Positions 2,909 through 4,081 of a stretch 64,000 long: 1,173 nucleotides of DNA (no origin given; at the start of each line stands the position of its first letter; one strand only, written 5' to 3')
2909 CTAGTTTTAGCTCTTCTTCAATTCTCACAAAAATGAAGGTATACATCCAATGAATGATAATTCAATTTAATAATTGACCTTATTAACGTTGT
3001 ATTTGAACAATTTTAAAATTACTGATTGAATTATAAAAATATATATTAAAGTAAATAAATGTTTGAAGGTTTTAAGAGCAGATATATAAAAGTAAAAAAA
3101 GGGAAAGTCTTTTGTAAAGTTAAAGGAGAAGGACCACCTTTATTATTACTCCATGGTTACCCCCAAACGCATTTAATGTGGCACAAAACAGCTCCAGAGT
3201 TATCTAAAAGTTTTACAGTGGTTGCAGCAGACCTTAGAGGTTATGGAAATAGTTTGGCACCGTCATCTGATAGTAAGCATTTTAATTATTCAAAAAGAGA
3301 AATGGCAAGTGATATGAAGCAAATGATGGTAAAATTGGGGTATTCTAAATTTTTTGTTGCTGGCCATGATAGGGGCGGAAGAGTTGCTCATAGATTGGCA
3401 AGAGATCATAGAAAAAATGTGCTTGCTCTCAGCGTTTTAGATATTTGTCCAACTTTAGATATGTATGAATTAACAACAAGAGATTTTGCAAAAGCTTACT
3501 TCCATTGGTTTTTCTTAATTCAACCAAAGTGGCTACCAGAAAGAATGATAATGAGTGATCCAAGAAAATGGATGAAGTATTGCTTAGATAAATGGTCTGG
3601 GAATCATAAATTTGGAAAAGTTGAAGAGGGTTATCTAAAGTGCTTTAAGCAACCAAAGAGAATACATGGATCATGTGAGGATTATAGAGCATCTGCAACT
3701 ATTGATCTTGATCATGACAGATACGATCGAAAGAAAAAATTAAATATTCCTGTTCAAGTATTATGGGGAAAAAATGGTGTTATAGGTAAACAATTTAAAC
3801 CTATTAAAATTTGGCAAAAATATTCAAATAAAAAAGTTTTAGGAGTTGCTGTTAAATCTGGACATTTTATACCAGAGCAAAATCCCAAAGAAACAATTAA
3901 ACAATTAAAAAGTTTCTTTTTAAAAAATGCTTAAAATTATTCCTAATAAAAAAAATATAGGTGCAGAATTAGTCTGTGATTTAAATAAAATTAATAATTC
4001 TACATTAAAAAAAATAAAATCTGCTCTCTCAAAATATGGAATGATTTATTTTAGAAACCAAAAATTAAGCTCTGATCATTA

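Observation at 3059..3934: Haloacetate dehalogenase with the full fluoroacetate-dehalogenase residue set in a streamlined marine genome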

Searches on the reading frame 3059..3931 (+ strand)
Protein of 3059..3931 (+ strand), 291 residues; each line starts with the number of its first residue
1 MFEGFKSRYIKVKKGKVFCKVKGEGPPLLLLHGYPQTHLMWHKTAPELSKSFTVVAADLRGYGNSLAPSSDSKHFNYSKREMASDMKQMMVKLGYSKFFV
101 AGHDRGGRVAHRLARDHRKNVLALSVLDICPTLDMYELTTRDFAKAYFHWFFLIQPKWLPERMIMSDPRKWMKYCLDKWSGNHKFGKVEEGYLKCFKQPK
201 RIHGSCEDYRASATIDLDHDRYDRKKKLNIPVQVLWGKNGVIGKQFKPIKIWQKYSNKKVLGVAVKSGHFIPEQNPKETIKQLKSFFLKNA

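Call 4: search_solved_structures(query=window:3059-3931:+, max_evalue=0.00001, show_alignments=3)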
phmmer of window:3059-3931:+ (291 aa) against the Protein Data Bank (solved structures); distinct sequences matched with E-value up to 0.00001: 172 (the best 60 are shown).
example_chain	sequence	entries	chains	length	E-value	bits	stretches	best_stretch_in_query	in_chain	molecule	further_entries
3qyj_A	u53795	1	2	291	3.6e-97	328.3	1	1-287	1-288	Alr0039 protein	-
9c9f_A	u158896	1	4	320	5.5e-83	281.7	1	4-287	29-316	Fluoroacetate dehalogenase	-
8sdc_A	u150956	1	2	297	2.8e-82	279.4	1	6-289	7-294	Alpha/beta hydrolase fold protein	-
8sdd_A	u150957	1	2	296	2.7e-81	276.2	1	6-289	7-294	Alpha/beta hydrolase fold protein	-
3r3u_A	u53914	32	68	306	1.5e-77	263.9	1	1-287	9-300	Fluoroacetate dehalogenase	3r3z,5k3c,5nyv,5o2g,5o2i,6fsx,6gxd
5k3d_A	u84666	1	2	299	1.6e-77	263.8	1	1-287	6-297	Fluoroacetate dehalogenase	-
6qks_A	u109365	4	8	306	5.3e-77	262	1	1-287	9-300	Fluoroacetate dehalogenase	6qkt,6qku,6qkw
3r3v_A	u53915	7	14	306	7.3e-77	261.6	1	1-287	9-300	Fluoroacetate dehalogenase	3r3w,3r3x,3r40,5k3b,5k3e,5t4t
5swn_A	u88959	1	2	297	7.7e-77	261.5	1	1-287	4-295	Fluoroacetate dehalogenase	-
3r3y_A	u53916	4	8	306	1.4e-76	260.7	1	1-287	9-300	Fluoroacetate dehalogenase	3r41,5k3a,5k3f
9u5x_A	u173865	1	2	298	2e-75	256.8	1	1-287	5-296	Fluoroacetate dehalogenase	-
4nvr_A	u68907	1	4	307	2.3e-75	256.7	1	3-287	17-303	Putative acyltransferase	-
9u9u_A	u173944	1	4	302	2.7e-75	256.4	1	1-287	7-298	Fluoroacetate dehalogenase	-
21bk_A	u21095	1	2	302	3.5e-75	256.1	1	1-287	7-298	Fluoroacetate dehalogenase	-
9ue2_A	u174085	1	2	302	6.1e-75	255.3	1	1-287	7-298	Fluoroacetate dehalogenase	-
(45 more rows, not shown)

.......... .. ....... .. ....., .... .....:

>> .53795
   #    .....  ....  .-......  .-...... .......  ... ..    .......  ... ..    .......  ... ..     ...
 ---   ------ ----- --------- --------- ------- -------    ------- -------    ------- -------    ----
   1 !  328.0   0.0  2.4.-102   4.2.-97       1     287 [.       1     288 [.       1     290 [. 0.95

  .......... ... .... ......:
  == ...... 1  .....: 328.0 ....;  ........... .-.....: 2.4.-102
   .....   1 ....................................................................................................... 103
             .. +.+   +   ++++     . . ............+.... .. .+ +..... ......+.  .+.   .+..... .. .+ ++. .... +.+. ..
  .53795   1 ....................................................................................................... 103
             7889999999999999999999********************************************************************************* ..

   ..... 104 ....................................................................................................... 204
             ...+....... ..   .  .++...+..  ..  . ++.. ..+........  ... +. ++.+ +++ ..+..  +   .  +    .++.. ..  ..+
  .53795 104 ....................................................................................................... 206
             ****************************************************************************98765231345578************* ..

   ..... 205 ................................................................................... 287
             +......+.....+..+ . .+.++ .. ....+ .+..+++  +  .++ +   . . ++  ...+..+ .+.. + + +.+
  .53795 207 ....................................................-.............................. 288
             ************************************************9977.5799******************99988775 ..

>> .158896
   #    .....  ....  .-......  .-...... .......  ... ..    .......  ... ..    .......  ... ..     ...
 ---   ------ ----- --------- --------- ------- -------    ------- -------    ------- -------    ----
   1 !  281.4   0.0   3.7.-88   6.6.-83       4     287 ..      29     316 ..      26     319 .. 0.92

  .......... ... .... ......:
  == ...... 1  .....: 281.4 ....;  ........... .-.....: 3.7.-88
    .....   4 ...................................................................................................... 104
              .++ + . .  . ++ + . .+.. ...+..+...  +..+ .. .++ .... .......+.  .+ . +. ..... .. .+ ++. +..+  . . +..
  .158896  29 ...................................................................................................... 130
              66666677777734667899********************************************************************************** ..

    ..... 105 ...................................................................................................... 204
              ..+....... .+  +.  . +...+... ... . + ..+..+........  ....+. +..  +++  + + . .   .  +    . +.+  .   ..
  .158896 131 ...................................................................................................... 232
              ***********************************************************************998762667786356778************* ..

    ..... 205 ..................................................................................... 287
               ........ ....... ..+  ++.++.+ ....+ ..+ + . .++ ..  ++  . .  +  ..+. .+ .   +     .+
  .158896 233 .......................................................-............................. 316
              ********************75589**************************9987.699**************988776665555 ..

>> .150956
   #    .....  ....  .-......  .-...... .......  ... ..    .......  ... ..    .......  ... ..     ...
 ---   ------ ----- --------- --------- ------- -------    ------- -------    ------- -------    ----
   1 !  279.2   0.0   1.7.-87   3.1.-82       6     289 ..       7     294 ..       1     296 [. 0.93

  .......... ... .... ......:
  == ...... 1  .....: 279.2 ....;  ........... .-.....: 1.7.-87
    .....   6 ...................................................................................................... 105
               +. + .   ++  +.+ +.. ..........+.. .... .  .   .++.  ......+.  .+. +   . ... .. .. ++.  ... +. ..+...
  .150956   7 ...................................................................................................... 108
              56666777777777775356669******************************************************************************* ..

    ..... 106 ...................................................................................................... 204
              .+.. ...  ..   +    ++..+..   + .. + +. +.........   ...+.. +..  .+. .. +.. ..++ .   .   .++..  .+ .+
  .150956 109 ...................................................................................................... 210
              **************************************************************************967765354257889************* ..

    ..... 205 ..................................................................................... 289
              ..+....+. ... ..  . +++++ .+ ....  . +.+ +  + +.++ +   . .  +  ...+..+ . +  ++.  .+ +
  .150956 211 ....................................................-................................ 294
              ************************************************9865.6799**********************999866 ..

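Call 5: search_protein_families(library=ncbifam, proteins=[window:3059-3931:+], max_evalue=0.001)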
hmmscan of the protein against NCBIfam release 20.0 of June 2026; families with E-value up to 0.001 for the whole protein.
window:3059-3931:+ (291 aa): 21 families
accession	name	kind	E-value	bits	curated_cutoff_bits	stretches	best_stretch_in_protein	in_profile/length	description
NF002938.0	PRK03592.1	equivalog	1.6e-18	67.1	241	1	5-139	10-140/298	haloalkane dehalogenase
NF004514.1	PRK05855.1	equivalog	8e-18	64.3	455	1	20-107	17-102/578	SDR family oxidoreductase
NF011457.0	PRK14875.1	equivalog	9.3e-16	57.7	307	1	7-127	112-229/372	acetoin dehydrogenase dihydrolipoyllysine-residue acetyltransferase subunit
NF050089.1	i_nPHAscl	equivalog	1.2e-15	57.4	300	1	20-127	13-115/288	intracellular short-chain-length polyhydroxyalkanoate depolymerase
NF051488.1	bifunc_PcaDC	exception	2.7e-15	56.4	390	1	20-129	5-111/375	bifunctional 3-oxoadipate enol-lactonase/4-carboxymuconolactone decarboxylase PcaDC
TIGR03056.1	bchO_mg_che_rel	equivalog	4.8e-14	52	172.55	1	11-118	12-117/278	alpha/beta fold hydrolase BchO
TIGR03695.1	menH_SHCHC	equivalog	6e-14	52.1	208.55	1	25-125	2-100/252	2-succinyl-6-hydroxy-2,4-cyclohexadiene-1-carboxylate synthase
NF002873.0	PRK03204.1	equivalog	1.3e-12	47.7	466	1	4-121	13-126/286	haloalkane dehalogenase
TIGR02427.1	protocat_pcaD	equivalog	6.7e-12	45.3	255.85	1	25-130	13-113/251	3-oxoadipate enol-lactonase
NF002043.0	PRK00870.1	subfamily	2.6e-10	40.2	265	1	23-126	44-145/302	haloalkane dehalogenase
TIGR03611.1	RutD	equivalog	3.9e-10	39.6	238.5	1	20-128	8-112/258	pyrimidine utilization protein D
TIGR01250.1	pro_imino_pep_2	subfamily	1.7e-09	37.7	167.65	1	10-137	7-137/288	proline iminopeptidase-family hydrolase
NF045632.1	hydroxlase_HsaD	equivalog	7.5e-09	34.9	400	1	7-123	14-131/290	4,5:9,10-diseco-3-hydroxy-5,9,17-trioxoandrosta-1(10),2-diene-4-oate hydrolase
NF051487.1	bifunc_PcaCD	exception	4.1e-08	32.7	430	1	26-126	173-268/413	bifunctional 4-carboxymuconolactone decarboxylase/3-oxoadipate enol-lactonase PcaCD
TIGR01738.1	bioH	equivalog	1.6e-07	31.3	206.95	1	24-132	2-101/245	pimeloyl-ACP methyl ester esterase BioH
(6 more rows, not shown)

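Call 6: search_protein_families(library=pfam, proteins=[window:3059-3931:+], max_evalue=0.001)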
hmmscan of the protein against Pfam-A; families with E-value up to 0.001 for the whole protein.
window:3059-3931:+ (291 aa): 3 families
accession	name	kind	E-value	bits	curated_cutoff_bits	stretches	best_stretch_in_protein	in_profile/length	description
PF00561.26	Abhydrolase_1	-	1.5e-26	94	25.8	1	26-276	1-245/245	alpha/beta hydrolase fold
PF12697.13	Abhydrolase_6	-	1.1e-12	49.6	26.3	1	28-279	1-214/217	Alpha/beta hydrolase family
PF12146.15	Hydrolase_4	-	5.4e-08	32.9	27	1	29-240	8-202/239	Serine aminopeptidase, S33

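Call 7: find_homologous_proteins(query=window:3059-3931:+, max_evalue=1e-20)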
Query window:3059-3931:+ (291 aa): 8000 proteins with E <= 1e-20 among 8000 candidates; the best 120 are listed.
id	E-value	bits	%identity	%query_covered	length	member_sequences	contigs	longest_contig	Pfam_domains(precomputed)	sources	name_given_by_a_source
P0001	2.8e-186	636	90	100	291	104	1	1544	PF12697.14,PF00561.27,PF12146.16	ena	-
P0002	2.9e-181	619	88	99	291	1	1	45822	PF12697.14,PF00561.27,PF12146.16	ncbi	-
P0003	1.0e-177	608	87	99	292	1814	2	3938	PF12697.14,PF00561.27,PF12146.16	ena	-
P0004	5.6e-176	602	89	99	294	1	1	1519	PF12697.14,PF00561.27,PF12146.16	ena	-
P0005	5.3e-169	579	84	96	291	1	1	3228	PF12697.14,PF00561.27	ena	-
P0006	1.6e-167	574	82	100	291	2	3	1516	PF12697.14,PF00561.27,PF12146.16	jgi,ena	-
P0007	4.8e-164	563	82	99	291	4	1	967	PF12697.14,PF00561.27,PF12146.16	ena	-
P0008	3.8e-162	556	81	95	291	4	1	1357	PF12697.14,PF00561.27,PF12146.16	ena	-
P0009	5.0e-162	556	79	99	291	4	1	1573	PF12697.14,PF00561.27,PF12146.16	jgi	-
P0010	8.3e-162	555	79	99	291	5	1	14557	PF12697.14,PF00561.27,PF12146.16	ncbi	-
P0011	1.1e-161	555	80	96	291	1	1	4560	PF12697.14,PF00561.27,PF12146.16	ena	-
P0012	8.5e-161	552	78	100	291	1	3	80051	PF12697.14,PF00561.27,PF12146.16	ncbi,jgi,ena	-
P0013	2.4e-160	551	80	99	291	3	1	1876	PF12697.14,PF00561.27,PF12146.16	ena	-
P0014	2.6e-160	550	80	100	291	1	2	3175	PF12697.14,PF00561.27,PF12146.16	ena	-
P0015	4.8e-160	550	77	99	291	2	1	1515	PF12697.14,PF00561.27,PF12146.16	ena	-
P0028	4.1e-158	543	77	99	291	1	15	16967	PF12697.14,PF00561.27,PF12146.16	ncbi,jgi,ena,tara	tara:strand:+ start:721 stop:1596 length:876 start_codon:yes stop_codon:yes gene_type:complete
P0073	5.9e-155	533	77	99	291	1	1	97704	PF12697.14,PF00561.27,PF12146.16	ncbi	-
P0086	1.2e-154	532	77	95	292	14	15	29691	PF12697.14,PF00561.27,PF12146.16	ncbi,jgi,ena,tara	tara:strand:- start:1413 stop:2291 length:879 start_codon:yes stop_codon:yes gene_type:complete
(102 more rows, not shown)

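Call 11: find_related_loci(query=window:3059-3931:+, collection=genome_contigs, flank=6000)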
Query window:3059-3931:+ (291 aa) in genome_contigs; peptide patterns used: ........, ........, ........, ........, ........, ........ (x = any residue, [..] = any of these).
372 stretches matched a pattern; 352 encode a relative of the query (tblastn E <= 1e-3); the best 80 are kept; 80 distinct loci.
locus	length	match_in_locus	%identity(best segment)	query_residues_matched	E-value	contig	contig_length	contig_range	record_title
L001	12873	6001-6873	99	1-291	0e+0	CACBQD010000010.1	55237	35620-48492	uncultured Pelagibacteraceae bacterium isolate AG-359-G17 genome assembly, contig: AG-359-G17_NODE_10, whole genome shot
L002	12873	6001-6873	98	1-291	0e+0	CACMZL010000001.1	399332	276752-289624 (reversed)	MAG: uncultured Pelagibacteraceae bacterium isolate AG-892-J03 genome assembly, contig: AG-892-J03_NODE_1, whole genome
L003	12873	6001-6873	99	1-291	0e+0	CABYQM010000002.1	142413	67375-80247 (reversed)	MAG: uncultured Pelagibacteraceae bacterium isolate AG-894-M18 genome assembly, contig: AG-894-M18_NODE_2, whole genome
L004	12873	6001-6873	98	1-291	0e+0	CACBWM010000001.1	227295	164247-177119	uncultured Pelagibacteraceae bacterium isolate AG-359-N03 genome assembly, contig: AG-359-N03_NODE_1, whole genome shotg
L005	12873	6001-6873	97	1-291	0e+0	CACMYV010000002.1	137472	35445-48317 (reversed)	MAG: uncultured Pelagibacteraceae bacterium isolate AG-892-I03 genome assembly, contig: AG-892-I03_NODE_2, whole genome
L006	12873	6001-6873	97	1-291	0e+0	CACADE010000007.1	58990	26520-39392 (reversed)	uncultured Pelagibacteraceae bacterium isolate AG-897-G09 genome assembly, contig: AG-897-G09_NODE_7, whole genome shotg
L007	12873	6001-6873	97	1-291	0e+0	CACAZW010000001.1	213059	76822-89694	uncultured Pelagibacteraceae bacterium isolate AG-899-A06 genome assembly, contig: AG-899-A06_NODE_1, whole genome shotg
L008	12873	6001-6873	97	1-291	0e+0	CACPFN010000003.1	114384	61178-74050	MAG: uncultured Pelagibacteraceae bacterium isolate AG-918-A03 genome assembly, contig: AG-918-A03_NODE_3, whole genome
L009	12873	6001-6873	97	1-291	0e+0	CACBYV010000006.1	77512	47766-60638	uncultured Pelagibacteraceae bacterium isolate AG-900-I19 genome assembly, contig: AG-900-I19_NODE_6, whole genome shotg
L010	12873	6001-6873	98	1-291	0e+0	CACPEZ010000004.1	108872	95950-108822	MAG: uncultured Pelagibacteraceae bacterium isolate AG-905-M17 genome assembly, contig: AG-905-M17_NODE_4, whole genome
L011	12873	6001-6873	97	1-291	0e+0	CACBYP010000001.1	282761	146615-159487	uncultured Pelagibacteraceae bacterium isolate AG-900-I13 genome assembly, contig: AG-900-I13_NODE_1, whole genome shotg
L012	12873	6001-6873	97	1-291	0e+0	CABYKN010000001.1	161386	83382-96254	MAG: uncultured Pelagibacteraceae bacterium isolate AG-894-G18 genome assembly, contig: AG-894-G18_NODE_1, whole genome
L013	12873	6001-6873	97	1-291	0e+0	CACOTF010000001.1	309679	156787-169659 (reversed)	MAG: uncultured Pelagibacteraceae bacterium isolate AH-324-O04 genome assembly, contig: AH-324-O04_NODE_1, whole genome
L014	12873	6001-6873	97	1-291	0e+0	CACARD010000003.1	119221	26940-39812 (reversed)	uncultured Pelagibacteraceae bacterium isolate AG-898-G21 genome assembly, contig: AG-898-G21_NODE_3, whole genome shotg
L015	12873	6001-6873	97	1-291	0e+0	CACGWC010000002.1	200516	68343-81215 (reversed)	uncultured Pelagibacteraceae bacterium isolate AG-426-E13 genome assembly, contig: AG-426-E13_NODE_2, whole genome shotg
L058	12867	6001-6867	87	1-289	6e-178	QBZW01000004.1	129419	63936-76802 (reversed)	Pelagibacteraceae bacterium AG-337-G04 Ga0172120_104, whole genome shotgun sequence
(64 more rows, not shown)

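Call 20: search_solved_structures(query=window:3059-3931:+, max_evalue=1e-60, show_alignments=5)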
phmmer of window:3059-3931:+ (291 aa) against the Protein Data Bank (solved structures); distinct sequences matched with E-value up to 1e-60: 22.
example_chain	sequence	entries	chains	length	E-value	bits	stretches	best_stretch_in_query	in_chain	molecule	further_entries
3qyj_A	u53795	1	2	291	3.6e-97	328.3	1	1-287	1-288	Alr0039 protein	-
9c9f_A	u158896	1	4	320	5.5e-83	281.7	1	4-287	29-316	Fluoroacetate dehalogenase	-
8sdc_A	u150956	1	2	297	2.8e-82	279.4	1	6-289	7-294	Alpha/beta hydrolase fold protein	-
8sdd_A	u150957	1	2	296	2.7e-81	276.2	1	6-289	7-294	Alpha/beta hydrolase fold protein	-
3r3u_A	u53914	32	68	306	1.5e-77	263.9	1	1-287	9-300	Fluoroacetate dehalogenase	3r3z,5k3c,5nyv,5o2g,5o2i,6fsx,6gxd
5k3d_A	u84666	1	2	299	1.6e-77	263.8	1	1-287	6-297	Fluoroacetate dehalogenase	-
6qks_A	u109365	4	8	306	5.3e-77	262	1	1-287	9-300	Fluoroacetate dehalogenase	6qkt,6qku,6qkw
3r3v_A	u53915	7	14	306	7.3e-77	261.6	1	1-287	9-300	Fluoroacetate dehalogenase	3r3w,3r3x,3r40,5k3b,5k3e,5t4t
5swn_A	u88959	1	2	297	7.7e-77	261.5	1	1-287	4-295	Fluoroacetate dehalogenase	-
3r3y_A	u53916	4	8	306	1.4e-76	260.7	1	1-287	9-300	Fluoroacetate dehalogenase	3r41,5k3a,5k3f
9u5x_A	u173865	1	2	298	2e-75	256.8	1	1-287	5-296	Fluoroacetate dehalogenase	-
4nvr_A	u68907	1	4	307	2.3e-75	256.7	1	3-287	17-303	Putative acyltransferase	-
9u9u_A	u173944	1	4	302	2.7e-75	256.4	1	1-287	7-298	Fluoroacetate dehalogenase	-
21bk_A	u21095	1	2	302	3.5e-75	256.1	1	1-287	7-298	Fluoroacetate dehalogenase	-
9ue2_A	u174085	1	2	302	6.1e-75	255.3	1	1-287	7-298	Fluoroacetate dehalogenase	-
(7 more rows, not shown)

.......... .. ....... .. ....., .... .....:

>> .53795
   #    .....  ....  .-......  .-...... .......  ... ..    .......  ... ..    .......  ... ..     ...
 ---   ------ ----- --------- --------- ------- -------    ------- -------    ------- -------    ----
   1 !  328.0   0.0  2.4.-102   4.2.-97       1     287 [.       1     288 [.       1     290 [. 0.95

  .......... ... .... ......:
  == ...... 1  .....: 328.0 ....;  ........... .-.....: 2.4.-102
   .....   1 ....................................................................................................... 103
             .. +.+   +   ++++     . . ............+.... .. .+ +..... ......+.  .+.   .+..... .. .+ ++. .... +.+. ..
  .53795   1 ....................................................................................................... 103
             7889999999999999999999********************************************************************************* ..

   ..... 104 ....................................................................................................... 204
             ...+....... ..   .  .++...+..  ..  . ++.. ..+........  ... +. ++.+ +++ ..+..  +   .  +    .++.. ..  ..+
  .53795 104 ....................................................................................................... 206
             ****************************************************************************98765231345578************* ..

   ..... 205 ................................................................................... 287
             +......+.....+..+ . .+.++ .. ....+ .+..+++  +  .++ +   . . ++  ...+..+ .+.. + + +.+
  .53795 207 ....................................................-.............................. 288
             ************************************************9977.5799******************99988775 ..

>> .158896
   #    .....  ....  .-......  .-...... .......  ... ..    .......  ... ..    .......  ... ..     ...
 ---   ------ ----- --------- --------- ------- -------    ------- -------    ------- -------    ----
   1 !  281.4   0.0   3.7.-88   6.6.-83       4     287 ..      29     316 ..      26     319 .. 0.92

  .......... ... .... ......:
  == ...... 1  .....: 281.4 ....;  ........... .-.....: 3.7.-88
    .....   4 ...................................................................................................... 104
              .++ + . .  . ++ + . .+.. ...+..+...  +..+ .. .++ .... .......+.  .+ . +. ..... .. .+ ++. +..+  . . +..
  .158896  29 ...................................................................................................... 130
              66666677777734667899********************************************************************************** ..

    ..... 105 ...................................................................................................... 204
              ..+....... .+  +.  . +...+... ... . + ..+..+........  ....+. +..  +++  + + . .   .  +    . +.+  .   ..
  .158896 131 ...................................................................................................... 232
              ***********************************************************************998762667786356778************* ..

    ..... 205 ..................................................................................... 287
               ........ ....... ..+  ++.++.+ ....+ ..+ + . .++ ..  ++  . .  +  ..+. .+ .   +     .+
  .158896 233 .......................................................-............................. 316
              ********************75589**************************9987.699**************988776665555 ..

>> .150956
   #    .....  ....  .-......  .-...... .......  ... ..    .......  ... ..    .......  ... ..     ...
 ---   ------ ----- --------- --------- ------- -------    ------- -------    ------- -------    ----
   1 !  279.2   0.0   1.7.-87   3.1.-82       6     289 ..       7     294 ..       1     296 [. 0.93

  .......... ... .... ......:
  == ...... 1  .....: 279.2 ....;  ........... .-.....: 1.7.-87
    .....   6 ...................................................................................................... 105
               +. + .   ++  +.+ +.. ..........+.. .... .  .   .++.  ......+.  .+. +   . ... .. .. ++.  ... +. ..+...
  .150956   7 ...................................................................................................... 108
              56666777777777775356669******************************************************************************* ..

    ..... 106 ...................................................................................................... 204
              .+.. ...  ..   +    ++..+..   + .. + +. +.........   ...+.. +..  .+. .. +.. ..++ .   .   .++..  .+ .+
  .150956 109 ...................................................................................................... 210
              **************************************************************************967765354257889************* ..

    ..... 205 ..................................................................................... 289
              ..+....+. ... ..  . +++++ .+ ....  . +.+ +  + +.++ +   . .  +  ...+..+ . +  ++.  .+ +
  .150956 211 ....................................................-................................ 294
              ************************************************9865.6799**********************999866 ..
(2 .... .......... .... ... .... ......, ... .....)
